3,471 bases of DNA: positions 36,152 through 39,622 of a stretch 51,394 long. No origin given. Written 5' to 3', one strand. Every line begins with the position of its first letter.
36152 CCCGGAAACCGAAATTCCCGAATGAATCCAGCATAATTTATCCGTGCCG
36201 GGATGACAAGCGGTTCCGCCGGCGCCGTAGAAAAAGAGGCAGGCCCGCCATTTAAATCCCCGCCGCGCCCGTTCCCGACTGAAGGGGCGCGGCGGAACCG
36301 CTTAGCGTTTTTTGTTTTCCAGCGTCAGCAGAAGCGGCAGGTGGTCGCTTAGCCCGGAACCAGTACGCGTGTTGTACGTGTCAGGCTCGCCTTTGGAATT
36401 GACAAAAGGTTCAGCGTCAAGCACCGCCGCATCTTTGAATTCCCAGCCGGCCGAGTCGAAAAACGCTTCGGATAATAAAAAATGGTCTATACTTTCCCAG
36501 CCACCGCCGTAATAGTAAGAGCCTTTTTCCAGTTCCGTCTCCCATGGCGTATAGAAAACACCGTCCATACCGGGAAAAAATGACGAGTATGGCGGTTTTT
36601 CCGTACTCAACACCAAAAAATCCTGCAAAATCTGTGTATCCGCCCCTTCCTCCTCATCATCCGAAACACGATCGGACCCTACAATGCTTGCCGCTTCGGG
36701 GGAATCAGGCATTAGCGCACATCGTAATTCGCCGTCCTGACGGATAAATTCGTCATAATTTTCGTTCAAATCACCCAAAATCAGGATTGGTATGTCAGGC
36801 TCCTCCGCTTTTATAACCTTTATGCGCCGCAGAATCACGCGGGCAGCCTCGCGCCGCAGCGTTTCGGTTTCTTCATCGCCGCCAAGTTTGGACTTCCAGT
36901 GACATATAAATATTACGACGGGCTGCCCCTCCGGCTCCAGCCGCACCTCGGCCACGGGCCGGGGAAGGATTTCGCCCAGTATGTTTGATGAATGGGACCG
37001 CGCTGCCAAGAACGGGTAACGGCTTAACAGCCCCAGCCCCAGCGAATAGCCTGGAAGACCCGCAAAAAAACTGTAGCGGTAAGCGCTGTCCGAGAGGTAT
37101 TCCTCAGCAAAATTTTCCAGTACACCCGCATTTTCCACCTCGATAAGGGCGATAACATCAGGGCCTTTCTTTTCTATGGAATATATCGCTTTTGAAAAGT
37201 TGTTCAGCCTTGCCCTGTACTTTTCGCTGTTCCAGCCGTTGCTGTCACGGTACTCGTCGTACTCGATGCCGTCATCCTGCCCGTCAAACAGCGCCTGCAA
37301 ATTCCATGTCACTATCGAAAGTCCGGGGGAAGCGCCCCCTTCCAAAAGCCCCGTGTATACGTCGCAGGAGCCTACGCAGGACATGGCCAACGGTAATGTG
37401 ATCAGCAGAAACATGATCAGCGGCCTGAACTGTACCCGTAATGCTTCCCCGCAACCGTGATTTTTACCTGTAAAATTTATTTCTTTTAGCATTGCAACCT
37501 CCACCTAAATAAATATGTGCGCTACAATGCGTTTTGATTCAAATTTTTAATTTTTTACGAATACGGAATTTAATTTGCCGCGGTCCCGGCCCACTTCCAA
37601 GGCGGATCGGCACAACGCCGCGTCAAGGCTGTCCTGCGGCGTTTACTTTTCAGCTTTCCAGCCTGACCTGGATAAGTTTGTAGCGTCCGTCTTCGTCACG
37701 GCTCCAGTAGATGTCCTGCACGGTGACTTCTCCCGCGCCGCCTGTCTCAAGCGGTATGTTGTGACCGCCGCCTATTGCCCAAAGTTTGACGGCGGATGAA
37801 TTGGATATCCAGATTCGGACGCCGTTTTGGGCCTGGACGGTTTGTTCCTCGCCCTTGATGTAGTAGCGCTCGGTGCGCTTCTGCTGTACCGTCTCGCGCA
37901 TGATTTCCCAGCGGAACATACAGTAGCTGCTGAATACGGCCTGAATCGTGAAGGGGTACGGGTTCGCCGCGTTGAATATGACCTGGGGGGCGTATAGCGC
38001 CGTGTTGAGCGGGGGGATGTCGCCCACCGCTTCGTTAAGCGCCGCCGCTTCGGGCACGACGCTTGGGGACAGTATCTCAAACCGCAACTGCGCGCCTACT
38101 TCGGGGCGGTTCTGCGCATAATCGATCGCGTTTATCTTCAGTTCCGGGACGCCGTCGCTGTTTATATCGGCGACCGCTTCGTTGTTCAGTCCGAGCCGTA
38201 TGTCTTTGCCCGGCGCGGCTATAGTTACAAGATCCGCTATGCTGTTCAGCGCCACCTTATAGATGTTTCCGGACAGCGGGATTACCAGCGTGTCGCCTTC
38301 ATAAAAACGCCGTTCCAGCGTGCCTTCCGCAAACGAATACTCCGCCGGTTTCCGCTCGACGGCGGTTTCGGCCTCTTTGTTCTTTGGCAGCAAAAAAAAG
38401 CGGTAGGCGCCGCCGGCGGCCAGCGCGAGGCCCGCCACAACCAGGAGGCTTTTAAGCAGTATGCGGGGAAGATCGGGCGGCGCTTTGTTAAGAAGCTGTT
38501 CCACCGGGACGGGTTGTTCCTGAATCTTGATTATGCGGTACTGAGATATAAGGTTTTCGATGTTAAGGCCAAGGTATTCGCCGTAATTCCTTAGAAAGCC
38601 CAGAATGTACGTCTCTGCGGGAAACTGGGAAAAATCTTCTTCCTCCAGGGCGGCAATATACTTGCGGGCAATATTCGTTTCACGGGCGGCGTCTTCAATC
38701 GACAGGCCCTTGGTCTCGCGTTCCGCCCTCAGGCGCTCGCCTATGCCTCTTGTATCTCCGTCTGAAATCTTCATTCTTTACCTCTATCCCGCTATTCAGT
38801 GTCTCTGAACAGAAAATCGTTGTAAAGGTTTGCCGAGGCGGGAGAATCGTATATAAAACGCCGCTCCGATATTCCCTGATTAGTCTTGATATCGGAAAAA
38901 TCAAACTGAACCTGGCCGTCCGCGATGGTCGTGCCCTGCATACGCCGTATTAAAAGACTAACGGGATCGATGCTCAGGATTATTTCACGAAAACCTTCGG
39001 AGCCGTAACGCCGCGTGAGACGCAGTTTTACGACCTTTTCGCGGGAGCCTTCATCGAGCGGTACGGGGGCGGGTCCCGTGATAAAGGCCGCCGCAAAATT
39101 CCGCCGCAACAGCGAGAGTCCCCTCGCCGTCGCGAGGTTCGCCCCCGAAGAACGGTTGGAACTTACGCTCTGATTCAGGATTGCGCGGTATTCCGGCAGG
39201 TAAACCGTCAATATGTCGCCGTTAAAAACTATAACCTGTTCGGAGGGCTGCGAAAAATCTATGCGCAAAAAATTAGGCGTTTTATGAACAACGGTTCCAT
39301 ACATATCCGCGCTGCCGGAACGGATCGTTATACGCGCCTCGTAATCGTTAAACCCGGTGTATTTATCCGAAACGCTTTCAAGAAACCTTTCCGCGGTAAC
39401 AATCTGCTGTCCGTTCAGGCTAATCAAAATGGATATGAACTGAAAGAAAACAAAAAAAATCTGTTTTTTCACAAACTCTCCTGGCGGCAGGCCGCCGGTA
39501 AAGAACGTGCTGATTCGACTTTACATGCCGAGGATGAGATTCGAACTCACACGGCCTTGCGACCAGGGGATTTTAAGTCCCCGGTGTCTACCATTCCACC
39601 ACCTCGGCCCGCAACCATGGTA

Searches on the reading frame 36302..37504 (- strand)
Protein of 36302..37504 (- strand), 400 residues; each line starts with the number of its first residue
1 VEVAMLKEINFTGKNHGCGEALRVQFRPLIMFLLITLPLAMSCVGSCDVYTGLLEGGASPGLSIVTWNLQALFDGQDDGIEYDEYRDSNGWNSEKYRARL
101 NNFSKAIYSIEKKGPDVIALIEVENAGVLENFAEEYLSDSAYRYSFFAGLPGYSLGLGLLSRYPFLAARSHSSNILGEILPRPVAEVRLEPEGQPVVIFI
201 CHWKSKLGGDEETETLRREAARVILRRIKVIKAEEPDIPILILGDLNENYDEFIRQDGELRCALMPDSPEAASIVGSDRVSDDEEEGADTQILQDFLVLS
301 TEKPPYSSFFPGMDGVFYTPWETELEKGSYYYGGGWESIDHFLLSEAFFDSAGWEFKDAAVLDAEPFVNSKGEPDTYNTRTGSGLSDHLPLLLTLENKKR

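Call 74: search_protein_families(library=pfam, proteins=[window:36302-37504:-])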
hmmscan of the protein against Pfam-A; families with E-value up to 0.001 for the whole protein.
window:36302-37504:- (400 aa): 2 families
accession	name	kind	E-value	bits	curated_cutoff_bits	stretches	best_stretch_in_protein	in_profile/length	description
PF19580.5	Exo_endo_phos_3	-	1.6e-26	93.5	27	1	63-250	1-198/311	Endonuclease/Exonuclease/phosphatase family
PF03372.29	Exo_endo_phos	-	7e-11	42.7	24.5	1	66-388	2-225/225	Endonuclease/Exonuclease/phosphatase family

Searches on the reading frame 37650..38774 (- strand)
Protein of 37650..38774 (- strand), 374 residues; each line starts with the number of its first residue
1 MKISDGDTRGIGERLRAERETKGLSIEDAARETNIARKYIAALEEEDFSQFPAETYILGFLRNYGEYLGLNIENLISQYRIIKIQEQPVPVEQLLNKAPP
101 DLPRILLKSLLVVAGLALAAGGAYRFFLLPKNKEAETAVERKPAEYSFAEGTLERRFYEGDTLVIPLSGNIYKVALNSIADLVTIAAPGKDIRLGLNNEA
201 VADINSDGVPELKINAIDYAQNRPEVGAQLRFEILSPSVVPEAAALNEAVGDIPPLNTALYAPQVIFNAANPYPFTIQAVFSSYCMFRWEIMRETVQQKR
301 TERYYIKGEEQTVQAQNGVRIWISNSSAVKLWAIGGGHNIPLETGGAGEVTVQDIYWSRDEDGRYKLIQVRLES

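Call 74: search_protein_families(library=pfam, proteins=[window:37650-38774:-])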
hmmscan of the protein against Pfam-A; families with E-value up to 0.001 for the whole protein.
window:37650-38774:- (374 aa): 4 families
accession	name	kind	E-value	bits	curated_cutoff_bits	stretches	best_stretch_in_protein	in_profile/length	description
PF13413.12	HTH_25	-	8.8e-23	80.3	24.6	1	14-73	1-60/62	Helix-turn-helix domain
PF12844.13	HTH_19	-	3.2e-08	33.8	30.2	1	12-79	1-62/64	Helix-turn-helix domain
PF13560.12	HTH_31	-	4.2e-05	24.2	27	1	12-45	3-36/64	Helix-turn-helix domain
PF01381.28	HTH_3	-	0.00037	20.9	23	1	15-45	1-31/55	Helix-turn-helix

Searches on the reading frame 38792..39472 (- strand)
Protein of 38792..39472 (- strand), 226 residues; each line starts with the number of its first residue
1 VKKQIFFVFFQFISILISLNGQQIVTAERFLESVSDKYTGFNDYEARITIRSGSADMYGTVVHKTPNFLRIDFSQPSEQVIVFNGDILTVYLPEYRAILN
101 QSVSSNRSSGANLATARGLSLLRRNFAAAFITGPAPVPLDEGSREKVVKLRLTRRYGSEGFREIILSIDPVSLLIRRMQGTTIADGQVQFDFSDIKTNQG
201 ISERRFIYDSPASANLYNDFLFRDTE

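Call 74: search_protein_families(library=pfam, proteins=[window:38792-39472:-])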
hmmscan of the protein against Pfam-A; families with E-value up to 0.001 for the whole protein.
window:38792-39472:- (226 aa): 1 family
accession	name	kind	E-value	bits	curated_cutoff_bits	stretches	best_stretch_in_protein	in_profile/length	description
PF03548.22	LolA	-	3.3e-11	43.6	23.6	1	58-207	26-163/165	Outer membrane lipoprotein carrier protein LolA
